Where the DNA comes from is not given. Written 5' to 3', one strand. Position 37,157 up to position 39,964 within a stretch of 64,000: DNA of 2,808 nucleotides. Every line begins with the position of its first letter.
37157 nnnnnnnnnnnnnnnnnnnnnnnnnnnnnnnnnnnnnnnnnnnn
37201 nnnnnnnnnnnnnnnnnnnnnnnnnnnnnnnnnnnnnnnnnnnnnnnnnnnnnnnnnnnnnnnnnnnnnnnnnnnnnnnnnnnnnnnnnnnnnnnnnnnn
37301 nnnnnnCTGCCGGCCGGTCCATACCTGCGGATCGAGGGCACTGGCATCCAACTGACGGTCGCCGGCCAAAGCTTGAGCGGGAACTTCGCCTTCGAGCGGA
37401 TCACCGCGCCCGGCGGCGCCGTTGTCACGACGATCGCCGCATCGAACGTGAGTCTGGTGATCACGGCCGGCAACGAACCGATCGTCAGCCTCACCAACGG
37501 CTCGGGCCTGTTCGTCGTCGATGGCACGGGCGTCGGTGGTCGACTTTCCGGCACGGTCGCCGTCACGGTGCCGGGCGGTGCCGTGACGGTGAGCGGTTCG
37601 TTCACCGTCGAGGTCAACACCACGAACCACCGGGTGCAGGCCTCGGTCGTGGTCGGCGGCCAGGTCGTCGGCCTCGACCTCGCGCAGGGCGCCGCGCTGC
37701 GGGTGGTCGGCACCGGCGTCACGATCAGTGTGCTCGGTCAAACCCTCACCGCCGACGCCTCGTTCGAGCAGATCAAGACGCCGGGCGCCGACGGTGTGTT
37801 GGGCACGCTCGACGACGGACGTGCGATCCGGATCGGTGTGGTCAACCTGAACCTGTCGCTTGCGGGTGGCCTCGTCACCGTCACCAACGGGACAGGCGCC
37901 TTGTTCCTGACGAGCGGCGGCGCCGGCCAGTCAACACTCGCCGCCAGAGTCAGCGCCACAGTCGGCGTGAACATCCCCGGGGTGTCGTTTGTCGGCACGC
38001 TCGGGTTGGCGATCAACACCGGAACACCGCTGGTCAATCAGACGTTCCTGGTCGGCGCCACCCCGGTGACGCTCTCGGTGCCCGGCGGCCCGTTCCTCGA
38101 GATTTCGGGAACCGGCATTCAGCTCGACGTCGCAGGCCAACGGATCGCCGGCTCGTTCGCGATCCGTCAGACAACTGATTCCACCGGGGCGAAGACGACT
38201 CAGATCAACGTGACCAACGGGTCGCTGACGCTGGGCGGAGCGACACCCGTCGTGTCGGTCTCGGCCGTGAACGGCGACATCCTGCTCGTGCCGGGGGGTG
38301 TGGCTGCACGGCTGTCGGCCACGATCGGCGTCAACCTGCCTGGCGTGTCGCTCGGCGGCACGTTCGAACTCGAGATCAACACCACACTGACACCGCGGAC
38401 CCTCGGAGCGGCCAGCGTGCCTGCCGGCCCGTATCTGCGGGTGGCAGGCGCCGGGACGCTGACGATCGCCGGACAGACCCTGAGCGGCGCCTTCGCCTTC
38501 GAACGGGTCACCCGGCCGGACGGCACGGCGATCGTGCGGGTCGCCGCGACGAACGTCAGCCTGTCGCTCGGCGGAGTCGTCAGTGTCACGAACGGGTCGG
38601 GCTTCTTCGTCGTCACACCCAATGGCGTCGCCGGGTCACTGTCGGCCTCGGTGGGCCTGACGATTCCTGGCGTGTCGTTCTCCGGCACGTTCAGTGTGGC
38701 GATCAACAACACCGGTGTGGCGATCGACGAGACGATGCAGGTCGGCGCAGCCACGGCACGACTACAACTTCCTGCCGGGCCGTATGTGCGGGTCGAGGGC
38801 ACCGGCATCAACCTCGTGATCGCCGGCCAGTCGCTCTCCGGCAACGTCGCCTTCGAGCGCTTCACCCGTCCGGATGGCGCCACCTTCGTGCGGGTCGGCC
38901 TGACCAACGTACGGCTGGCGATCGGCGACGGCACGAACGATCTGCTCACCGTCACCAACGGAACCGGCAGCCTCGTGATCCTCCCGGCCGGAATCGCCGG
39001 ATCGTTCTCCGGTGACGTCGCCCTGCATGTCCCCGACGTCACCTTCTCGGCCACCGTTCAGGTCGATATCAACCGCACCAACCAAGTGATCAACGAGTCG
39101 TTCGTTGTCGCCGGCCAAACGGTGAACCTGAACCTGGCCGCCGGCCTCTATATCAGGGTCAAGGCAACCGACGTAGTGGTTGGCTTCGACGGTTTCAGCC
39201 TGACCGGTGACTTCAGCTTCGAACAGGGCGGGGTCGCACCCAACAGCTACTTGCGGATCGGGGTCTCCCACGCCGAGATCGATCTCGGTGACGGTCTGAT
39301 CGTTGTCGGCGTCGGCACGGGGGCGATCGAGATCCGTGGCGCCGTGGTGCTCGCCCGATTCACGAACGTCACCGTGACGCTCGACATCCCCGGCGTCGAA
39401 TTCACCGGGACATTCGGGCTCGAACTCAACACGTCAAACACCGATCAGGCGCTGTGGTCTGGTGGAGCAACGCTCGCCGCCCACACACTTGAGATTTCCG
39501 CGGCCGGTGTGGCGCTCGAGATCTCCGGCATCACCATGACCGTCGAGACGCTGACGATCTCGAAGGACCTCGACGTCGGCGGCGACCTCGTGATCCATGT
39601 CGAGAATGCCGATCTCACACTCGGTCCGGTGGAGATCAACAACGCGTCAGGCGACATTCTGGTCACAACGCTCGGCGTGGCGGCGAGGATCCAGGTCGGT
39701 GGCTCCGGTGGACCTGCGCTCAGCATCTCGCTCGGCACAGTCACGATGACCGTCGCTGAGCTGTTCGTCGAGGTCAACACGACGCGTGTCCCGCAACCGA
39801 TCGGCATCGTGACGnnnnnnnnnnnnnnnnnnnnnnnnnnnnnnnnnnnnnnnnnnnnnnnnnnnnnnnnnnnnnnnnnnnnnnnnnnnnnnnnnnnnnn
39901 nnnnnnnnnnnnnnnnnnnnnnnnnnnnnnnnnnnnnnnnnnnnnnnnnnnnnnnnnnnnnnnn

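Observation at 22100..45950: About 24 kb array of an unrecognised ~125-aa all-beta repeat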

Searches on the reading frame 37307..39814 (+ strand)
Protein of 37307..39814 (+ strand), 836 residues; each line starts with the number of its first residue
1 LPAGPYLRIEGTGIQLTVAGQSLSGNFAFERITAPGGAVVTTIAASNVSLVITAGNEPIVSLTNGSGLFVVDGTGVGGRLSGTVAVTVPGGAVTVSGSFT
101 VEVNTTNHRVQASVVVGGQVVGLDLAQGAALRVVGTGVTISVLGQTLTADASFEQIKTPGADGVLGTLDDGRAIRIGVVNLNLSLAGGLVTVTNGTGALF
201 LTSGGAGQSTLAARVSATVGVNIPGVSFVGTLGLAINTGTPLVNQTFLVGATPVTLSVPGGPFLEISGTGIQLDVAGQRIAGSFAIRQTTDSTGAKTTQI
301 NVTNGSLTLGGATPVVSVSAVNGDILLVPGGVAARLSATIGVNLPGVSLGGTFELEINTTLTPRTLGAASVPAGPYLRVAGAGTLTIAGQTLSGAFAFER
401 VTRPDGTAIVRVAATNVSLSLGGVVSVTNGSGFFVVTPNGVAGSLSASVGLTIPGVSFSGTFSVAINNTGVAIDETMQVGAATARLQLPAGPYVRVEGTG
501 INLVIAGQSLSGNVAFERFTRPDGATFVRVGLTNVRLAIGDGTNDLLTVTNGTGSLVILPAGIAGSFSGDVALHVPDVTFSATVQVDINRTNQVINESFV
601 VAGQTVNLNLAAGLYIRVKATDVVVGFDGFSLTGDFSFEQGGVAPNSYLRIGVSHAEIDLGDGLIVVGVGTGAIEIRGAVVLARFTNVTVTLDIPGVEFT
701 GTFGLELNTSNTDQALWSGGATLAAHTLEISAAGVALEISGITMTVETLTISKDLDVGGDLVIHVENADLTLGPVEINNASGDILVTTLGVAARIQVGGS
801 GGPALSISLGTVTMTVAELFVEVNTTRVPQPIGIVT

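Call 56: find_related_loci(query=window:37307-39814:+, collection=genome_contigs, flank=10000)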
Query window:37307-39814:+ (836 aa) in genome_contigs; peptide patterns used: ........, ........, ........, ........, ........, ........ (x = any residue, [..] = any of these).
115 stretches matched a pattern; 3 encode a relative of the query (tblastn E <= 1e-3); 3 distinct loci.
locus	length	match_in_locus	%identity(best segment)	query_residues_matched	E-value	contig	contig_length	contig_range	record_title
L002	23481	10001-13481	61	1-836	0e+0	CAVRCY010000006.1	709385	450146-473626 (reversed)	MAG: uncultured Acidimicrobiia bacterium isolate MFD04850.bin.2.113 genome assembly, contig: contig_15691, whole genome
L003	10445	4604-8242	48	1-825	0e+0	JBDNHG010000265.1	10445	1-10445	MAG: Acidimicrobiales bacterium isolate concoct.245.ELB k141_439516, whole genome shotgun sequence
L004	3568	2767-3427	36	15-596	6e-14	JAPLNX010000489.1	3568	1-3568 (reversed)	MAG: Planctomycetia bacterium isolate LacPavin_0419_WC53_MAG_56_14 LacPavin_0419_WC53_scaffold_569219, whole genome shot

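Call 63: predict_structure(alignment_id=A4)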
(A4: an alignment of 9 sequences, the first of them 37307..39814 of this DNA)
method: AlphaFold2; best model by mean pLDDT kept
length: 836 residues; sequences in the alignment: 9
mean_pLDDT: 79.7   pTM: 0.55
mean pLDDT of the five models: 79.7, 69.0, 68.4, 68.2, 64.5
residues with pLDDT >= 90: 161; 70-90: 520; 50-70: 131; < 50: 24
segments of 3 or more residues with pLDDT < 50: 205-207, 799-803, 805-809, 811-814, 832-836
pLDDT, mean of each block of 10 residues (from residue 1): 74 75 84 75 87 78 89 86 84 86 85 85 80 90 87 85 74 89 87 92 67 92 86 89 85 87 89 84 90 83 86 79 88 89 80 88 83 83 82 87 82 87 83 89 91 84 90 85 85 90 87 89 79 89 81 89 89 75 87 85 88 82 66 71 59 67 55 73 73 62 75 72 76 69 72 64 74 65 69 61 48 51 59 38
secondary structure, 60 per line:
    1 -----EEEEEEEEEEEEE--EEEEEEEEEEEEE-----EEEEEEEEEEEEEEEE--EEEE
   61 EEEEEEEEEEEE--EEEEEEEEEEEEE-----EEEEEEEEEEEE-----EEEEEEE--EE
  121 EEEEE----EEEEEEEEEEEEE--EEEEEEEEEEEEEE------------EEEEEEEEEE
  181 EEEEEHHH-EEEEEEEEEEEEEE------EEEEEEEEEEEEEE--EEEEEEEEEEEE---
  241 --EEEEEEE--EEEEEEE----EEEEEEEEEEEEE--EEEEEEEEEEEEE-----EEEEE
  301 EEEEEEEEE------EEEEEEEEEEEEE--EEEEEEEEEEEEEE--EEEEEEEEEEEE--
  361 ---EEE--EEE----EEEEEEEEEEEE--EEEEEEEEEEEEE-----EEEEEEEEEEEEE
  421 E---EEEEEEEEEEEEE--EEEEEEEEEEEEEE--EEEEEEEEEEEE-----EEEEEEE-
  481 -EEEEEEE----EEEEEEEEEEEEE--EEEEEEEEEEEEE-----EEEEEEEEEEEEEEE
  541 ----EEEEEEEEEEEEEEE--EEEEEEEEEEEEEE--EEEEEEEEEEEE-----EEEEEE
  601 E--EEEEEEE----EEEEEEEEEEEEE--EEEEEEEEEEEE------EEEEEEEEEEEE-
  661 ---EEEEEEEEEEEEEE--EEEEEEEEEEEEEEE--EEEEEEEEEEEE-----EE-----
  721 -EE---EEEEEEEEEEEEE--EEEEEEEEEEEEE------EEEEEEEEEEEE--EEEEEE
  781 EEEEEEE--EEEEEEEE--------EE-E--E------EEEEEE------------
elements in order (helices of 4 or more, strands of 3 or more residues): E6-18 E21-33 E39-54 E57-72 E75-87 E93-104 E110-116 E119-125 E130-142 E145-158 E171-185 E190-203 E210-223 E226-237 E243-249 E252-258 E263-275 E278-290 E296-309 E316-328 E331-344 E347-358 E364-366 E369-371 E376-387 E390-402 E408-421 E425-437 E440-453 E456-467 E473-479 E482-488 E493-505 E508-520 E526-540 E545-559 E562-575 E578-589 E595-601 E604-610 E615-627 E630-641 E648-659 E664-677 E680-694 E697-708 E727-739 E742-754 E761-772 E775-787 E790-797 E819-824

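Call 65: fold_search(model_id=the predicted structure, library=pdb)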
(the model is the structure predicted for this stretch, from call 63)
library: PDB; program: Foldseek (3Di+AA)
matches with E <= 10: 693; with E <= 0.001: 5
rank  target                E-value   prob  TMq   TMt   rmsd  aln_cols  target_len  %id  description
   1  9ea7                  3.8e-06  1.00  0.17  0.05  31.5      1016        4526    8  The Structure of ApoB100 from Human Low-Density Lipoprotein (released 2024-12-18)
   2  9e9r                  5.7e-06  1.00  0.16  0.06  32.0      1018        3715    8  The Structure of ApoB100 from Human Low-Density Lipoprotein (released 2024-12-18)
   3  9bde_A                1.0e-04  0.99  0.18  0.15  26.7       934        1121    9  Middle Region of Apolipoprotein B 100 bound to Low Density Lipoprotein Receptor (released 2024-12-25)
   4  8aa0_A                2.9e-04  0.47  0.10  0.09  46.0       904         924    8  Levan utilisation machinery (utilisome) with levan fructo-oligosaccharides DP 8-12 (released 2023-06-07)
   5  1nqe                  9.6e-04  0.90  0.12  0.16  35.0       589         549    9  OUTER MEMBRANE COBALAMIN TRANSPORTER (BTUB) FROM E. COLI (released 2003-04-29)
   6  7zgx_A                1.5e-03  0.95  0.18  0.16  30.9       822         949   11  S-layer Deinoxanthin Binding Complex, C1 symmetry (released 2022-07-13)
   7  1nqg                  1.5e-03  0.72  0.11  0.15  41.7       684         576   10  OUTER MEMBRANE COBALAMIN TRANSPORTER (BTUB) FROM E. COLI, WITH BOUND CALCIUM (released 2003-04-29)
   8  2gsk_A                1.7e-03  0.72  0.12  0.15  41.6       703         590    8  Structure of the BtuB:TonB Complex (released 2006-06-13)
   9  1ujw_A                1.7e-03  0.66  0.11  0.15  35.4       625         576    8  Structure of the complex between BtuB and Colicin E3 Receptor binding domain (released 2003-11-25)
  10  5fr8_A                1.8e-03  0.25  0.09  0.10  46.3       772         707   10  Crystal structure of the siderophore receptor PirA from Acinetobacter baumannii (released 2016-05-11)
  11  4q35_A                2.3e-03  0.82  0.14  0.15  40.7       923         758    8  Structure of a membrane protein (released 2014-06-25)
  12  5fq6_D                2.3e-03  0.33  0.11  0.10  43.9       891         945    9  Crystal structure of the SusCD complex BT2261-2264 from Bacteroides thetaiotaomicron (released 2016-12-21)
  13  8aa4_A                2.3e-03  0.21  0.08  0.08  46.4       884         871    9  SusC components of the dextran utilisation system (utilisome) (released 2023-06-07)
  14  9a39_MODEL_1_A        2.9e-03  0.75  0.14  0.15  40.3       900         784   10  Model of E. coli LptD by in-cell photo-crosslinking MS and deep learning (released 2023-02-24)
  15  5t4y_C                3.4e-03  0.28  0.11  0.11  46.5       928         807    7  Crystal structure of BT1762-1763 (released 2016-12-14)
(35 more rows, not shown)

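Call 80: search_protein_families(library=ncbifam, proteins=[window:37307-39814:+], max_evalue=1)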
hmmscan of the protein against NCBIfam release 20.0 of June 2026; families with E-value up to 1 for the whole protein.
window:37307-39814:+ (836 aa): 0 families

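Call 82: search_protein_families(library=pfam, proteins=[window:37307-39814:+], max_evalue=1)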
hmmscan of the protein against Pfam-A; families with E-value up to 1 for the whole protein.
window:37307-39814:+ (836 aa): 2 families
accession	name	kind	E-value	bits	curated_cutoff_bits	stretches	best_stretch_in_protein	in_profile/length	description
PF22839.2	DUF7015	-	0.24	12.1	35.2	0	540-599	13-72/100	Domain of unknown function (DUF7015)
PF12852.13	Cupin_6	-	0.67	10.1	26.7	0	297-342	35-80/183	Cupin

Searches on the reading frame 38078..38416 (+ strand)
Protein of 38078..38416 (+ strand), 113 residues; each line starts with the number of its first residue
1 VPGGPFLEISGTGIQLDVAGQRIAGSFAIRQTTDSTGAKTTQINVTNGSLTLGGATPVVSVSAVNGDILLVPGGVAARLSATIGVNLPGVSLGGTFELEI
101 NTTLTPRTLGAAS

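Call 82: search_protein_families(library=pfam, proteins=[window:38078-38416:+], max_evalue=1)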
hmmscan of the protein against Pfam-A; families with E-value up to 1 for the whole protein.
window:38078-38416:+ (113 aa): 1 family
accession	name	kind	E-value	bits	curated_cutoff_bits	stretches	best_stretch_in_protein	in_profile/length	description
PF12852.13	Cupin_6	-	0.14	12.3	26.7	1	36-82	34-77/183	Cupin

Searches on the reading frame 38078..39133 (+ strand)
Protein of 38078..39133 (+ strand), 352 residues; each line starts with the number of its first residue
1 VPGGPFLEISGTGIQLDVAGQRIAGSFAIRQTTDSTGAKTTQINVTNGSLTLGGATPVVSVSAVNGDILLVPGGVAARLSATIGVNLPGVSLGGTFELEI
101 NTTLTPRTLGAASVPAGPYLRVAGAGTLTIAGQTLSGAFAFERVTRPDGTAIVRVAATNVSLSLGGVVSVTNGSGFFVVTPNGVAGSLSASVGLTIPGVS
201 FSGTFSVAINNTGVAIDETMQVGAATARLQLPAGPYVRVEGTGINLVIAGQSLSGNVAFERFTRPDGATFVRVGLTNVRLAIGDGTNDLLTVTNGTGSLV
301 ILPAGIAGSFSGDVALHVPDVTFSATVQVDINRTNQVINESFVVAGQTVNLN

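Call 27: predict_structure(alignment_id=A3)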
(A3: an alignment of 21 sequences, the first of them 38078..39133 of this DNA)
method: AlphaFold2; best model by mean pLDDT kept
length: 352 residues; sequences in the alignment: 21
mean_pLDDT: 93.1   pTM: 0.83
mean pLDDT of the five models: 93.1, 92.3, 91.6, 91.5, 90.8
residues with pLDDT >= 90: 291; 70-90: 59; 50-70: 2; < 50: 0
segments of 3 or more residues with pLDDT < 50: none
pLDDT, mean of each block of 10 residues (from residue 1): 81 84 89 92 93 84 95 95 93 96 93 93 96 95 93 96 95 97 97 97 98 95 95 92 96 97 85 96 90 96 94 94 94 93 93 90
secondary structure, 60 per line:
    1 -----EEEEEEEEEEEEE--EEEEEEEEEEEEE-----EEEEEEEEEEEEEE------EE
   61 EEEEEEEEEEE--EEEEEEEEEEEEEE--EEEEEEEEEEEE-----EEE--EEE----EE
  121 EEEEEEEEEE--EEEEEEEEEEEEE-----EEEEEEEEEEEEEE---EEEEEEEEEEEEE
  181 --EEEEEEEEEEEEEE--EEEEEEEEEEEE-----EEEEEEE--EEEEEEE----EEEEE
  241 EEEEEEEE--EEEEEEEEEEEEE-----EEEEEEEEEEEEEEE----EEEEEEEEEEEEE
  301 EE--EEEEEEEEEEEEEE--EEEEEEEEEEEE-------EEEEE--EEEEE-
elements in order: E6-18 E21-33 E39-52 E59-71 E74-87 E90-101 E107-109 E112-114 E119-130 E133-145 E151-164 E168-180 E183-196 E199-210 E216-222 E225-231 E236-248 E251-263 E269-283 E288-302 E305-318 E321-332 E340-344 E347-351

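Call 30: fold_search(model_id=the predicted structure, library=pdb)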
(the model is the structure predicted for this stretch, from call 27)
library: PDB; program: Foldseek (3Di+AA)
matches with E <= 10: 751; with E <= 0.001: 0
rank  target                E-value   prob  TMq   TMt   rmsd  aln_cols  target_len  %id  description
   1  8prn                  2.2e-03  0.92  0.19  0.21  20.3       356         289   12  E1M, K50A, R52A, D97A, E99A MUTANT OF RH. BLASTICA PORIN (released 1998-08-12)
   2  8agd_A                2.4e-03  0.97  0.24  0.11  17.3       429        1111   11  Full SDBC and SOD assembly (released 2023-04-12)
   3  5prn                  2.6e-03  0.92  0.19  0.22  20.5       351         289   12  E1M, Y96W, S119W MUTANT OF RH. BLASTICA PORIN (released 1998-08-12)
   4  5fp2_B                2.8e-03  0.99  0.26  0.19  19.1       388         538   11  Crystal structure of the siderophore receptor PirA from Pseudomonas aeruginosa (released 2015-12-09)
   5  7prn                  2.9e-03  0.93  0.20  0.23  20.1       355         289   12  E1M, D97A, E99A MUTANT OF RH. BLASTICA PORIN (released 1998-08-12)
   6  1bh3                  3.4e-03  0.92  0.20  0.23  20.1       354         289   12  E1M, A116K MUTANT OF RH. BLASTICA PORIN (released 1998-08-12)
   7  1prn                  3.7e-03  0.87  0.19  0.22  20.2       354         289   12  REFINED STRUCTURE OF PORIN FROM RHODOPSEUDOMONAS BLASTICA AND COMPARISON WITH THE PORIN FROM RHODOBACTER CAPSULATUS (released 1994-10-15)
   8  6prn                  4.0e-03  0.90  0.19  0.22  20.4       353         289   12  E1M, K50A, R52A MUTANT OF RH. BLASTICA PORIN (released 1998-08-12)
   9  2prn                  5.1e-03  0.89  0.20  0.22  19.9       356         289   12  RHODOPSEUDOMONAS BLASTICA PORIN, TRIPLE MUTANT E1M, E99W, A116W (released 1999-01-13)
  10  9ex3_A                5.8e-03  0.89  0.23  0.14  24.7       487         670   12  Ferric-mycobactin receptor (FemA) in complex with dihydroaeruginoic acid (released 2025-02-26)
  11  3prn                  5.8e-03  0.85  0.20  0.22  19.9       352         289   12  E1M, A104W MUTANT OF RH. BLASTICA PORIN (released 1998-08-12)
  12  9n2f_A                6.1e-03  0.72  0.20  0.12  24.8       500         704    8  Cryo-EM structure of F. johnsoniae BamAD (released 2025-07-16)
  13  1ujw_A                6.4e-03  0.98  0.26  0.18  19.6       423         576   12  Structure of the complex between BtuB and Colicin E3 Receptor binding domain (released 2003-11-25)
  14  3m8d                  7.0e-03  0.98  0.26  0.18  19.7       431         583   12  Crystal structure of spin-labeled BtuB V10R1 with bound calcium and cyanocobalamin (released 2010-09-15)
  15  8aa4_A                8.0e-03  0.60  0.19  0.09  26.0       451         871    9  SusC components of the dextran utilisation system (utilisome) (released 2023-06-07)
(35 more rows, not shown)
